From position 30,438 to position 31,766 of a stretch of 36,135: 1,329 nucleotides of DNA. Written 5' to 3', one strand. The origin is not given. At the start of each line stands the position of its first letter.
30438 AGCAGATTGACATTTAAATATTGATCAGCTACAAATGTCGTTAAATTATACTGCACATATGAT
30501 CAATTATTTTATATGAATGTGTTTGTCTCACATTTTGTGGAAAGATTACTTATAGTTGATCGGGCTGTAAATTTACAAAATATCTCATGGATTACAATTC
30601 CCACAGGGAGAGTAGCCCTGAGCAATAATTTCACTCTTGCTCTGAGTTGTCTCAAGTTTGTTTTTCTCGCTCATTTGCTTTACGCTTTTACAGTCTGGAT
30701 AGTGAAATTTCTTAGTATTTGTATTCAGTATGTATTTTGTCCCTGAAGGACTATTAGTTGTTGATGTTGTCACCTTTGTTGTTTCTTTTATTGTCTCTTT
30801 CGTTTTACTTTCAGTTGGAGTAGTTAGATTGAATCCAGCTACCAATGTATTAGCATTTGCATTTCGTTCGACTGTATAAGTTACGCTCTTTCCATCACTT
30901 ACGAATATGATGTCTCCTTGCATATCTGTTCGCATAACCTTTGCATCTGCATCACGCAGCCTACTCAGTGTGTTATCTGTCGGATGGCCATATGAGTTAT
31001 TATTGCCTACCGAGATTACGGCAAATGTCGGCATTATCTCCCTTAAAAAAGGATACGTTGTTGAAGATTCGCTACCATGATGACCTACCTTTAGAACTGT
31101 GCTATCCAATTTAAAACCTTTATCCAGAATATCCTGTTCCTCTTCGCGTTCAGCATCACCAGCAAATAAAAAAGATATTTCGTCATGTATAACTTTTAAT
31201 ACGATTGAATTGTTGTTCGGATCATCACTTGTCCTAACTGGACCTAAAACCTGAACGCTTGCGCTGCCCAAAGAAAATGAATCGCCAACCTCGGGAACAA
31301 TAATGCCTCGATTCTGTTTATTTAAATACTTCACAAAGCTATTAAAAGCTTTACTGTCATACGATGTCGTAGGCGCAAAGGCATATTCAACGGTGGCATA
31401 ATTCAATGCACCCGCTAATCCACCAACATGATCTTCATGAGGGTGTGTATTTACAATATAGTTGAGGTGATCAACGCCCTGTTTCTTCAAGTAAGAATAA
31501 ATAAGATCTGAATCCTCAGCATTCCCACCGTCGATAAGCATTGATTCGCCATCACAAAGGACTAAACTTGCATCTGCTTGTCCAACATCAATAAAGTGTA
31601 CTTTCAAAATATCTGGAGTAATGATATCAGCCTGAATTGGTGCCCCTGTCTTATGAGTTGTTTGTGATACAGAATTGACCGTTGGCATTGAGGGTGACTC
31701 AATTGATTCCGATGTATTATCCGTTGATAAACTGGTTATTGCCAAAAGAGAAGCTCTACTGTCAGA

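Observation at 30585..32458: Two-gene islet cassette: ComEC-type MBL hydrolase and a Thr-repeat lipoprotein share a C-terminal H/C/C/C Ada-like zinc module (candidate surface DNA-binding/nuclease pair)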

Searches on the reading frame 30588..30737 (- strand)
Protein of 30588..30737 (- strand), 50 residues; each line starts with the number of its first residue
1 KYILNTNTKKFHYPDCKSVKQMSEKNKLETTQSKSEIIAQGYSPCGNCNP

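Call 6: search_protein_families(library=ncbifam, proteins=[window:30588-30737:-], max_evalue=10)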
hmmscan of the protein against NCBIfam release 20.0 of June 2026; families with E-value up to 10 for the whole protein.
seq(50 aa): 0 families

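Call 7: search_protein_families(library=pfam, proteins=[window:30588-30737:-], max_evalue=10)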
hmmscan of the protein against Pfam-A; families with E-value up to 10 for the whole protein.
seq(50 aa): 1 family
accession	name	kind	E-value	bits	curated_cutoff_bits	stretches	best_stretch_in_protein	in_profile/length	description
PF02805.21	Ada_Zn_binding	-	0.00048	20.5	23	1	5-50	21-64/65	Metal binding domain of Ada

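Call 20: search_solved_structures(query=A1, max_evalue=10, show_alignments=4)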
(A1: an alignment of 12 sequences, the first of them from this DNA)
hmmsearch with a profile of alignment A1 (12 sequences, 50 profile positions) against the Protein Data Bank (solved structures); distinct sequences matched with E-value up to 10: 6.
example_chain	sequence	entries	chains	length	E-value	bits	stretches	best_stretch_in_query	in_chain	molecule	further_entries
1adn_A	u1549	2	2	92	0.0065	19.6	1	8-50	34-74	N-ADA 10 | ADA REGULATORY PROTEIN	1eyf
1u8b_A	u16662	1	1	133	0.013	18.6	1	8-50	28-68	Ada polyprotein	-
1zgw_A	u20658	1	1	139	0.015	18.5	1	8-50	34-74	Ada polyprotein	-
1wpk_A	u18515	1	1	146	0.016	18.4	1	8-50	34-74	ADA regulatory protein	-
1h4i_B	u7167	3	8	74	0.88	12.8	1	17-32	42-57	METHANOL DEHYDROGENASE SUBUNIT 2 | Methanol dehydrogenase [cytochrome c] subunit 2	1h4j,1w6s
2b5e_A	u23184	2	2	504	1.6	11.9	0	15-49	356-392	Protein disulfide-isomerase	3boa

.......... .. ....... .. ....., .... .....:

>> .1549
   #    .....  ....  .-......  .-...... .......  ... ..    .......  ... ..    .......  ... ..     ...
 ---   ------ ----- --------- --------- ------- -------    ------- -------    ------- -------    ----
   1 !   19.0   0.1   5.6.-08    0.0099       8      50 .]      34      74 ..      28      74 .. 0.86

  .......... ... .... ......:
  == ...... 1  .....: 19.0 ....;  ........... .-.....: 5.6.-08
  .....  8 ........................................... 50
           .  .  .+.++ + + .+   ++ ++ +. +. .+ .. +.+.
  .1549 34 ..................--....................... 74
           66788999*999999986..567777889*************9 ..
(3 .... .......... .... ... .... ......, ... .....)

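Call 28: search_protein_representatives(alignment_id=A1)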
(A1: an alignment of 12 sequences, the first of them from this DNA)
Query: 12 sequences, 50 profile positions. Proteins with E-value up to 0.001 (for the whole library): 9449; up to 1e-10: 4705; up to 1e-30: 39. The best 150 are listed.
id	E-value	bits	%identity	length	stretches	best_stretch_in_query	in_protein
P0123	3.9e-52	190.1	-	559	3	1-50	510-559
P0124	4.1e-50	183.6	-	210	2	1-50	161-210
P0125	5.3e-48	176.8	-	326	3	1-50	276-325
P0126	6.5e-46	170.1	-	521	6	2-50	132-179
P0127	5.5e-44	164.0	-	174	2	1-50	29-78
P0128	5.9e-42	157.5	-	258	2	1-50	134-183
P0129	6.8e-42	157.3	-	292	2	1-50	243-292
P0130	1.3e-41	156.4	-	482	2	2-50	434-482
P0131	3.4e-41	155.0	-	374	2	1-50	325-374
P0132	4.1e-41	154.8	-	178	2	1-50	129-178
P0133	6.5e-41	154.1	-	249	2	1-50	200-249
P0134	9.5e-41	153.6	-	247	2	1-50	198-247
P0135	2.7e-40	152.1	-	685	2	1-50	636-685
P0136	6.2e-40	151.0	-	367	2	1-50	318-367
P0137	6.7e-40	150.9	-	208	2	1-50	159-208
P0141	1.8e-39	149.5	-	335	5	2-50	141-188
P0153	6.2e-33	128.6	-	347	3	1-48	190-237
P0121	4.1e-26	106.8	-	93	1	1-50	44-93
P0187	2.2e-25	104.4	-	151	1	1-50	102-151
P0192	4.2e-25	103.5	-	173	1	1-50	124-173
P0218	1.9e-24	101.4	-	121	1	1-50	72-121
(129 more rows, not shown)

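Call 32: search_protein_families(library=pfam, alignment_id=A3, max_evalue=0.001)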
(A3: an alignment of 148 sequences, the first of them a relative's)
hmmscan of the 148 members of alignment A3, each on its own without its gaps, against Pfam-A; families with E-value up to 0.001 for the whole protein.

A. member 1, P0123 (559 aa): 7 families
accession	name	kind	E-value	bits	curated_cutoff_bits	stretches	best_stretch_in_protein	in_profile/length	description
PF00753.33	Lactamase_B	-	2.7e-16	60.6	22.7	1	112-305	2-195/196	Metallo-beta-lactamase superfamily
PF01471.23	PG_binding_1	-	2.6e-10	40.8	23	1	41-89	2-50/57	Putative peptidoglycan binding domain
PF02805.21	Ada_Zn_binding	-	1.9e-08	34.6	23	0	371-425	13-65/65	Metal binding domain of Ada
PF25281.1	MBL_MAP1B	-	8.3e-08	32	37.6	1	110-197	25-108/279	MAP1B MBL-like domain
PF12706.13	Lactamase_B_2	-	1.4e-07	31.8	27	1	127-266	2-152/200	Beta-lactamase superfamily domain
PF19746.4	DUF6233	-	6.3e-06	26.6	27.6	0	384-426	16-56/59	Family of unknown function (DUF6233)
PF23023.1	Anti-Pycsar_Apyc1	-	0.00012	22.1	50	1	117-168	21-71/250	Anti-Pycsar protein Apyc1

B. families by the number of members that match (of 148 scanned): 28 families (the first 25 are shown)
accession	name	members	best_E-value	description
PF02805.21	Ada_Zn_binding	99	1.4e-33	Metal binding domain of Ada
PF19746.4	DUF6233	15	3.9e-17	Family of unknown function (DUF6233)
PF00753.33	Lactamase_B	12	1.2e-22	Metallo-beta-lactamase superfamily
PF13930.12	Endonuclea_NS_2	11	2.3e-23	DNA/RNA non-specific endonuclease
PF25281.1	MBL_MAP1B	5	8.3e-08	MAP1B MBL-like domain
PF12706.13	Lactamase_B_2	5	1.2e-07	Beta-lactamase superfamily domain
PF01223.29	Endonuclease_NS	5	4.1e-06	DNA/RNA non-specific endonuclease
PF19583.5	ODP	4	1.1e-06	ODP family beta lactamase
PF05887.16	Trypan_PARP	3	1.8e-10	Procyclic acidic repetitive protein (PARP)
PF00565.23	SNase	2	3.2e-21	Staphylococcal nuclease homologue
PF13619.11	KTSC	2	4.9e-17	KTSC domain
PF01471.23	PG_binding_1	2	6.7e-17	Putative peptidoglycan binding domain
PF23023.1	Anti-Pycsar_Apyc1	2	0.00012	Anti-Pycsar protein Apyc1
PF11672.13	DUF3268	1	4.6e-18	zinc-finger-containing domain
PF00404.24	Dockerin_1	1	2e-13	Dockerin type I domain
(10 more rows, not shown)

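Call 57: search_protein_families(library=ncbifam, proteins=[P0124, P0127, P0137, P0187, P0218, P0128, P0153, P0126, P0141], max_evalue=0.001)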
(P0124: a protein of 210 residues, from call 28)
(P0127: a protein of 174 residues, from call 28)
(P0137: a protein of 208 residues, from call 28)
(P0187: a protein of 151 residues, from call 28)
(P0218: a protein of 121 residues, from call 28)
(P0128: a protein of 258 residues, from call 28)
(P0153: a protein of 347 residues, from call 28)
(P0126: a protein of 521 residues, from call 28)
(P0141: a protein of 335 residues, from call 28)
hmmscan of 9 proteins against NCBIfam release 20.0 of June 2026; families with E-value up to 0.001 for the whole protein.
P0124 (210 aa): 3 families
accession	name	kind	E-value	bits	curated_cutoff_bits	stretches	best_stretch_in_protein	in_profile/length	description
NF011964.0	PRK15435.1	equivalog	3.1e-06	26.4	345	0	98-146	30-76/354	bifunctional DNA-binding transcriptional regulator/O6-methylguanine-DNA methyltransferase Ada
NF037973.1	metallo_SslE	exception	0.0001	19.8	3000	1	12-90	9-92/1519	lipoprotein metalloprotease SslE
NF008084.0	PRK10819.1-5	equivalog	0.00051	20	315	0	42-98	66-122/249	TonB system transport protein TonB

P0127 (174 aa): 1 family
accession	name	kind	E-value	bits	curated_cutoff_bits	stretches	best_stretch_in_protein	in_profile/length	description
NF011964.0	PRK15435.1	equivalog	7.7e-09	35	345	1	125-174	28-74/354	bifunctional DNA-binding transcriptional regulator/O6-methylguanine-DNA methyltransferase Ada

P0137 (208 aa): 1 family
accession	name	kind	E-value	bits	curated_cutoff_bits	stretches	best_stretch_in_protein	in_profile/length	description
NF011964.0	PRK15435.1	equivalog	7.2e-05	21.9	345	0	165-208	33-74/354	bifunctional DNA-binding transcriptional regulator/O6-methylguanine-DNA methyltransferase Ada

P0187 (151 aa): 0 families

P0218 (121 aa): 0 families

P0128 (258 aa): 0 families

P0153 (347 aa): 0 families

P0126 (521 aa): 3 families
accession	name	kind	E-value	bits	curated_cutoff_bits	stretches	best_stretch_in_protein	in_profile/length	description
NF011964.0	PRK15435.1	equivalog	1.7e-24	86.5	345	3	187-256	11-80/354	bifunctional DNA-binding transcriptional regulator/O6-methylguanine-DNA methyltransferase Ada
NF051450.1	50S_L20_sunset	exception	2e-06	28.1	375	0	257-331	138-210/219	50S ribosomal protein L20, sunset domain variant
NF051437.1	sunset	domain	1.4e-05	25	27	0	291-330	3-40/42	sunset domain-containing protein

P0141 (335 aa): 2 families
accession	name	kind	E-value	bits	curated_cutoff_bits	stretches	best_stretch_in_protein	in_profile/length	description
NF011964.0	PRK15435.1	equivalog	1.9e-18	66.6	345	1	72-109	41-78/354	bifunctional DNA-binding transcriptional regulator/O6-methylguanine-DNA methyltransferase Ada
NF051437.1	sunset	domain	5.1e-07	29.6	27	0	16-33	23-40/42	sunset domain-containing protein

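Call 71: find_encoding_contigs(protein=P0218, flank=4000, max_places=4)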
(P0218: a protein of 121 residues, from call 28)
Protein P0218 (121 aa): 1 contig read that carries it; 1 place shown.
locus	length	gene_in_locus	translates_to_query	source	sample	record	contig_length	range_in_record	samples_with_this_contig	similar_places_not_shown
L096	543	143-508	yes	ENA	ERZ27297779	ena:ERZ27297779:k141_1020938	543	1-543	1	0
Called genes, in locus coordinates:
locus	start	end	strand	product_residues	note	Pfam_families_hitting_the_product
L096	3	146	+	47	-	?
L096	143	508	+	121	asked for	-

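Call 72: find_encoding_contigs(protein=P0124, flank=4000, max_places=4)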
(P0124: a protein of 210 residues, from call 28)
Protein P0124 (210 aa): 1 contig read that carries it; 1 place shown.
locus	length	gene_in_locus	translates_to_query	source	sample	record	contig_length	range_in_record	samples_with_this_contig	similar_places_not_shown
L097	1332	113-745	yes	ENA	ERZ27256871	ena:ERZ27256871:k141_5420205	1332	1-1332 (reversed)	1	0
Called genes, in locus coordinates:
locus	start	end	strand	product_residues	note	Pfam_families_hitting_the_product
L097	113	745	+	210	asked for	PF02805:Ada_Zn_binding (faint)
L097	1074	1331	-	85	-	?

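Call 73: find_encoding_contigs(protein=P0192, flank=4000, max_places=4)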
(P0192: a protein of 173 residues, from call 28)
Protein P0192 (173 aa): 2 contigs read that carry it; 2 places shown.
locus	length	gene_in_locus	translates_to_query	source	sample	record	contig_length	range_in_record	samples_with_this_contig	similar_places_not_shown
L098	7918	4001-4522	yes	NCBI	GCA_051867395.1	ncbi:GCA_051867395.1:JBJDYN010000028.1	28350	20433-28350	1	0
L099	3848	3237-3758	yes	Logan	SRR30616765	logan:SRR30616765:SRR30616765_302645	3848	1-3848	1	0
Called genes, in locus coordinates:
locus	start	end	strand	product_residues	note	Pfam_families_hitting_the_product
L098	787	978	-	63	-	-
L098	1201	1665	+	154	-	PF10083:DUF2321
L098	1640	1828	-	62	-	PF13240:Zn_Ribbon_1, PF24460:DUF7575 (weak), PF24463:DUF7577, PF12773:DZR (weak)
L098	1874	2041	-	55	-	-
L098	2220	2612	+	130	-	PF12844:HTH_19, PF01381:HTH_3 (weak)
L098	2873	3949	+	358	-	-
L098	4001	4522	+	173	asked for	-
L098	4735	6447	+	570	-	PF00239:Resolvase, PF07508:Recombinase, PF13408:Zn_ribbon_recom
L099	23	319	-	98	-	-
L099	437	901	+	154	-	PF10083:DUF2321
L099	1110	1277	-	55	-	-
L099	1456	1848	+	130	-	PF12844:HTH_19, PF01381:HTH_3 (weak)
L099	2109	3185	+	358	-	-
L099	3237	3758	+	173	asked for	-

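Call 74: search_protein_families(library=pfam, proteins=[L098:2873-3949:+, L098:4001-4522:+], max_evalue=0.1)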
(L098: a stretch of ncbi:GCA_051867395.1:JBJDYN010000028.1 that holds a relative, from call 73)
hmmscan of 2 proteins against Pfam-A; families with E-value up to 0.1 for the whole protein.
L098:2873-3949:+ (358 aa): 1 family
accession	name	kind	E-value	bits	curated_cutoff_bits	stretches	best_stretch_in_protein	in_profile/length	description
PF21827.1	New_glue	-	0.023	14.8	31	1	187-241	6-64/94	New glue protein family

L098:4001-4522:+ (173 aa): 1 family
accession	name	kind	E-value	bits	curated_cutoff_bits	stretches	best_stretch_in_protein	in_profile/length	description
PF02805.21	Ada_Zn_binding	-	0.0016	18.9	23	1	125-173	18-64/65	Metal binding domain of Ada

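Call 75: search_protein_families(library=phrogs, proteins=[L098:2873-3949:+, L098:4001-4522:+], max_evalue=0.001)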
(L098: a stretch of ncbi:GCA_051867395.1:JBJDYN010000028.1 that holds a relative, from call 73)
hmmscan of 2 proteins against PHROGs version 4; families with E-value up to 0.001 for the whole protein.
L098:2873-3949:+ (358 aa): 5 families
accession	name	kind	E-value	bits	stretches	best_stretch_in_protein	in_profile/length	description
phrog_4980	-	moron, auxiliary metabolic gene and host takeover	5.9e-07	30.6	1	165-238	5-79/181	superinfection exclusion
phrog_14275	-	unknown function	7.8e-06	26.7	1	169-260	21-114/178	-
phrog_8545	-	moron, auxiliary metabolic gene and host takeover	1.5e-05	25.9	1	170-249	4-78/177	superinfection exclusion Sie-like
phrog_8263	-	unknown function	6.3e-05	24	1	178-256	2-83/197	-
phrog_23980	-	unknown function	0.00037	21.2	1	175-215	6-46/193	-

L098:4001-4522:+ (173 aa): 0 families

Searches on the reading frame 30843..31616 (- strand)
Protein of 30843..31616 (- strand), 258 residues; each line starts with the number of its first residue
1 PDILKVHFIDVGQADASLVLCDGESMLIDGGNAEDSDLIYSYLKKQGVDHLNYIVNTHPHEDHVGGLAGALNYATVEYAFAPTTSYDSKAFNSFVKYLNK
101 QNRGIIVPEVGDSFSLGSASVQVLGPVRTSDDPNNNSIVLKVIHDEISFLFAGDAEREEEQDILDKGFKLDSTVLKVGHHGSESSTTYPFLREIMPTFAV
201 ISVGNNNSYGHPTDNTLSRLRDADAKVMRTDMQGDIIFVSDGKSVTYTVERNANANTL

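Call 55: search_solved_structures(query=window:30843-31616:-, max_evalue=1e-20, show_alignments=2)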
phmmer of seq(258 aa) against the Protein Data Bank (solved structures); distinct sequences matched with E-value up to 1e-20: 3.
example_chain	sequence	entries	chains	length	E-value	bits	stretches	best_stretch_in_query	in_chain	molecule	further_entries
9ic4_A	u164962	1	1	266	4e-42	147.5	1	3-243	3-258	Competence protein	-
30bt_A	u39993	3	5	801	3.5e-37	131.4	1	3-243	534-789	Beta-lactamase-like domain | ComEC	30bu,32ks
9vc6_A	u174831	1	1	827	8.9e-33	117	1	39-242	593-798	Competence protein ComEC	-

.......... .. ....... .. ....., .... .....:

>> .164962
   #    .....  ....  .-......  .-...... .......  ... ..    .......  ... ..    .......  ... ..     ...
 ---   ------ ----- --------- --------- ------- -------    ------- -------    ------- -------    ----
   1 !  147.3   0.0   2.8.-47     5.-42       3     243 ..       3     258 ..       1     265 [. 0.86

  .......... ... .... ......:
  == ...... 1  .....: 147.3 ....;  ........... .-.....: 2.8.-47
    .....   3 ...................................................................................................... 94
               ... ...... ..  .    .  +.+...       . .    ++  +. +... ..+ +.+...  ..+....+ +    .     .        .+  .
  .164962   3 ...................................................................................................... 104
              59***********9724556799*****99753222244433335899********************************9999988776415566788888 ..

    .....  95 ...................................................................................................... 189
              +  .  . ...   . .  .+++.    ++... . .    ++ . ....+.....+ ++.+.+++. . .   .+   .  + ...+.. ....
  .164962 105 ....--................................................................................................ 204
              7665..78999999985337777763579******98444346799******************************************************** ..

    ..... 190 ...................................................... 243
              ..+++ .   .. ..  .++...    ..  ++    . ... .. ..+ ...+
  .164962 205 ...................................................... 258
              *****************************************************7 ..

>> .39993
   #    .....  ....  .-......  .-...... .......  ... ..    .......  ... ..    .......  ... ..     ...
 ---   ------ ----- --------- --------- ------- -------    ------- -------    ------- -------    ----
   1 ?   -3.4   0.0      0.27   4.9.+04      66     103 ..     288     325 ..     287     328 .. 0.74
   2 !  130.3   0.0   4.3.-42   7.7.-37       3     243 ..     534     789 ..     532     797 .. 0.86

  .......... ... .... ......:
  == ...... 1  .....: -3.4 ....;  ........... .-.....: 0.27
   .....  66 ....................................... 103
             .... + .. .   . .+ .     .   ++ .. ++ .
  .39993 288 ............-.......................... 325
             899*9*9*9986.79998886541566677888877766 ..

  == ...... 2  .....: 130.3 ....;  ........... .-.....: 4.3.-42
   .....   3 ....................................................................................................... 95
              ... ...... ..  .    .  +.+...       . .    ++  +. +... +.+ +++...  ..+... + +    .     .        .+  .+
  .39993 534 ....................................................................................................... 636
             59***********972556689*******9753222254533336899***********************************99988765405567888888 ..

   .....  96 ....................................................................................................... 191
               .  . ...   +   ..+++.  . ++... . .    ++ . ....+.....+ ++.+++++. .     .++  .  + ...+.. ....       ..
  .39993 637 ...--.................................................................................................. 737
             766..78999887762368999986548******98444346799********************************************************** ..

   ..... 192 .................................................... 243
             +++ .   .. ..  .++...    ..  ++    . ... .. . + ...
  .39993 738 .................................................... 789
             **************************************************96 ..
